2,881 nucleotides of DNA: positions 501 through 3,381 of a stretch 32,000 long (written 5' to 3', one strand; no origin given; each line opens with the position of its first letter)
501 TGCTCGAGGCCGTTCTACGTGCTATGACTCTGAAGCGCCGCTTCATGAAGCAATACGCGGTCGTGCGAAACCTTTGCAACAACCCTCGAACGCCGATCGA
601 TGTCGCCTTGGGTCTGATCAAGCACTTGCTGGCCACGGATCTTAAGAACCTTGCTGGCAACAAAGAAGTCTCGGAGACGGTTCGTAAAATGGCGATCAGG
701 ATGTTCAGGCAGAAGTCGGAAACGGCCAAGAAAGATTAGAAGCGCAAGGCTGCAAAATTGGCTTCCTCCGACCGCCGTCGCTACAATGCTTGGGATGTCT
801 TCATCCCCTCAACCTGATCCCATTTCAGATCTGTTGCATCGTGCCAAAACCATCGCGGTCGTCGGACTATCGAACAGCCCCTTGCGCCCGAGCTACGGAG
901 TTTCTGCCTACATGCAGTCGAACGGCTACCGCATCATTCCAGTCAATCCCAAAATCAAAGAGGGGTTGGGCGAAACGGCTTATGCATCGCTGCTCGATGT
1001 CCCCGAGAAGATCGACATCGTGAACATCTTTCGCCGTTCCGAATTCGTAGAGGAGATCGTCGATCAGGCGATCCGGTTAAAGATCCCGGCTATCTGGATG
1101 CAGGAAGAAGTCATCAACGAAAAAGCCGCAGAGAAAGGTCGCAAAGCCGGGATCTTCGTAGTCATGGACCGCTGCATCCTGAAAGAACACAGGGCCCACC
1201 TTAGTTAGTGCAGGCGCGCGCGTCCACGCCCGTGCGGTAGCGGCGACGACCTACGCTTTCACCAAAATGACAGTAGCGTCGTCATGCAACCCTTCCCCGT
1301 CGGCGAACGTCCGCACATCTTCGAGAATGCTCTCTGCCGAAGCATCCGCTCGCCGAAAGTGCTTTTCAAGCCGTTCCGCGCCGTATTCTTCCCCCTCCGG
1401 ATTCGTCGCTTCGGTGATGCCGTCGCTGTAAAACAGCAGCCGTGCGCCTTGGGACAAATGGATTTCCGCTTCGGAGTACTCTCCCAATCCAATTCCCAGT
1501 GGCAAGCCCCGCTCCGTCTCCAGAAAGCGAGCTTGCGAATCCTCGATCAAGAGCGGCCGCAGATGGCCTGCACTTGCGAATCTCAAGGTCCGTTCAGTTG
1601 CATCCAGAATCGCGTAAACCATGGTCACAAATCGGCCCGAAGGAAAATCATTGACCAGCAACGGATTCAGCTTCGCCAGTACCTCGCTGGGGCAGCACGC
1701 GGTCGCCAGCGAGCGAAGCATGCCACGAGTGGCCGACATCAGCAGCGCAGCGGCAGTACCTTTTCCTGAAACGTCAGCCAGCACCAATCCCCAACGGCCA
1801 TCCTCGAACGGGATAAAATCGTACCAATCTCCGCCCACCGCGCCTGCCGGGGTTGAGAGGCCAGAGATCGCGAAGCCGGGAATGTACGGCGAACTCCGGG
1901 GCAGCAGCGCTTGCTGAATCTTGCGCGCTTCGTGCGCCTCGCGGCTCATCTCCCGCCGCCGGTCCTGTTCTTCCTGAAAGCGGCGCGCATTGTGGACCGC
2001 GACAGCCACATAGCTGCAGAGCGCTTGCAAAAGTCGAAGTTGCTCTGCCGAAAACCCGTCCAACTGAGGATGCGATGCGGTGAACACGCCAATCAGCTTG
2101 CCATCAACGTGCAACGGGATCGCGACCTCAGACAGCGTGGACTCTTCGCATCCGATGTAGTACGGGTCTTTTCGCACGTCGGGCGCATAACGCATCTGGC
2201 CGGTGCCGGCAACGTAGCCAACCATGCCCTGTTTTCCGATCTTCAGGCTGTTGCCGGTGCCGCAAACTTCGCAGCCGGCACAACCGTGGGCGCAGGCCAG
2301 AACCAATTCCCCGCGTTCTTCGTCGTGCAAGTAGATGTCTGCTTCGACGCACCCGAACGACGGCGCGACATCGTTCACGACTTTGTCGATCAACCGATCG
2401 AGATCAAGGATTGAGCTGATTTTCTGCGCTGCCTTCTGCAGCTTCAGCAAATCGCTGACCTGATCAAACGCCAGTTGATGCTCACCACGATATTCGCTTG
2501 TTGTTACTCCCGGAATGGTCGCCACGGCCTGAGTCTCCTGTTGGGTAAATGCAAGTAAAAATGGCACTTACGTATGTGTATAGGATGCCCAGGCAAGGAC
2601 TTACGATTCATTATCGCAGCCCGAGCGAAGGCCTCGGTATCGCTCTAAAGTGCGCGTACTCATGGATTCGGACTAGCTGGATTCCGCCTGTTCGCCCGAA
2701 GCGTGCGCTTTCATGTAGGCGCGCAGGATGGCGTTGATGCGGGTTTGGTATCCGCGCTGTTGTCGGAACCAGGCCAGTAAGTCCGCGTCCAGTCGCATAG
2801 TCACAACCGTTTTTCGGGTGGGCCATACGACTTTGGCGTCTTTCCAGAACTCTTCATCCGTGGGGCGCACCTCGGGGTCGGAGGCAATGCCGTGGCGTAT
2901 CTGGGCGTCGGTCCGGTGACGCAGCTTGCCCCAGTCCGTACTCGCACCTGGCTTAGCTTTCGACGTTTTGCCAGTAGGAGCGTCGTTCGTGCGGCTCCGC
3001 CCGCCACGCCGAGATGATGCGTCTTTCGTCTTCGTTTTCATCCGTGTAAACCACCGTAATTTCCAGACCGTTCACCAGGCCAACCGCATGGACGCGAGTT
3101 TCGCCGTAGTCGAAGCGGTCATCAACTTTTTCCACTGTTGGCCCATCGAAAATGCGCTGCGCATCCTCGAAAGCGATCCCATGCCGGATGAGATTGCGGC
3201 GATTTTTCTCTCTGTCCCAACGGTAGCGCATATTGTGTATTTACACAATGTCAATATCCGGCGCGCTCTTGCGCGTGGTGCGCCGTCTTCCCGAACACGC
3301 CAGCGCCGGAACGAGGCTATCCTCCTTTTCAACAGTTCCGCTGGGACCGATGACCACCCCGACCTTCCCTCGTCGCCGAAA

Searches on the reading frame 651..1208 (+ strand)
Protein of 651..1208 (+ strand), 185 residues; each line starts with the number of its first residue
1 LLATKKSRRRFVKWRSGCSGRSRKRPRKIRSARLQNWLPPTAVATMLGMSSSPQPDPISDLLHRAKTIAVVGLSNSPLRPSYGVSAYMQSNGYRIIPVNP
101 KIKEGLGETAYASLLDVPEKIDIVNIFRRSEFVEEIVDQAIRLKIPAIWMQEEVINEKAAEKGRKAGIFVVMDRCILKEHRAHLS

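Call 4: search_protein_families(library=pfam, proteins=[window:651-1208:+], max_evalue=0.01)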
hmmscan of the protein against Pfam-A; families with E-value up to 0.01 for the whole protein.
window:651-1208:+ (185 aa): 2 families
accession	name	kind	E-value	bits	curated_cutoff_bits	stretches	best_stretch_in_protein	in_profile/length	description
PF13380.12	CoA_binding_2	-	2e-40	138.3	22.8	1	66-180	1-115/116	CoA binding domain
PF02629.25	CoA_binding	-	2.7e-05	25.3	22.3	1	65-150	3-93/97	CoA binding domain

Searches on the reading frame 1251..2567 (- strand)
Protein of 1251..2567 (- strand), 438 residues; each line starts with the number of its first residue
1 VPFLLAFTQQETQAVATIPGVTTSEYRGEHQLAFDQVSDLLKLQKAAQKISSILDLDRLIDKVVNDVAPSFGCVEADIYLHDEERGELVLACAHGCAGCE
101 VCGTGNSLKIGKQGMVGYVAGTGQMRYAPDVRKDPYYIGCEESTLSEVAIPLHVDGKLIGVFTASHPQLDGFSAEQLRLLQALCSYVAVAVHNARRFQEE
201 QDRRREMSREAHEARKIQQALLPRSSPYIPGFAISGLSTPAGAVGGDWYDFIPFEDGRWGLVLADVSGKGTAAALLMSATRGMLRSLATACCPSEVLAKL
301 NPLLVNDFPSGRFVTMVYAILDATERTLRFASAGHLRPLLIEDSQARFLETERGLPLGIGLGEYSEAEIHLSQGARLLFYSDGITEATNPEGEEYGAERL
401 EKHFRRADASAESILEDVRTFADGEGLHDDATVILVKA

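Call 4: search_protein_families(library=pfam, proteins=[window:1251-2567:-], max_evalue=0.01)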
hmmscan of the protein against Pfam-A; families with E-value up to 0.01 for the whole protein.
window:1251-2567:- (438 aa): 4 families
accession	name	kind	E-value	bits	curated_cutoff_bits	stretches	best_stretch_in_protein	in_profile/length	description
PF07228.17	SpoIIE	-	3.4e-50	171.1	25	1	256-437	2-190/192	Stage II sporulation protein E (SpoIIE)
PF13185.12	GAF_2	-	4.6e-14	53.2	28.6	1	54-192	2-136/136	GAF domain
PF01590.32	GAF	-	1.2e-13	52.2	22.4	1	55-191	1-133/133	GAF domain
PF13492.12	GAF_3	-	7.2e-07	30.1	27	1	55-193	1-129/129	GAF domain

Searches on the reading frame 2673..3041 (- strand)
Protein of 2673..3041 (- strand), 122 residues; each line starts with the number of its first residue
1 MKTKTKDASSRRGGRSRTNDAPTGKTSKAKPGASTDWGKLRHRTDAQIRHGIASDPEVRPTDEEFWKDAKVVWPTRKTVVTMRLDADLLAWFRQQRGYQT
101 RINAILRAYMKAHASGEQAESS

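Call 4: search_protein_families(library=pfam, proteins=[window:2673-3041:-], max_evalue=0.01)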
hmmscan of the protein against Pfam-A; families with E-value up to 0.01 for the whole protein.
window:2673-3041:- (122 aa): 1 family
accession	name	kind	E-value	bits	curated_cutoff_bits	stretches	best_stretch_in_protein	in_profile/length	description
PF14384.12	BrnA_antitoxin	-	2.2e-13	50.8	26.1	1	61-110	23-68/68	BrnA antitoxin of type II toxin-antitoxin system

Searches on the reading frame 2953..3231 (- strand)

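Call 4: search_protein_families(library=pfam, proteins=[window:2953-3231:-], max_evalue=0.01)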
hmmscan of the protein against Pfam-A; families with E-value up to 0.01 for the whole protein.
window:2953-3231:- (92 aa): 1 family
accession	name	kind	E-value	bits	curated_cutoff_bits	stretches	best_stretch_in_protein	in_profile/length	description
PF04365.19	BrnT_toxin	-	8.8e-21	74.4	34.5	1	5-82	1-77/77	Ribonuclease toxin, BrnT, of type II toxin-antitoxin system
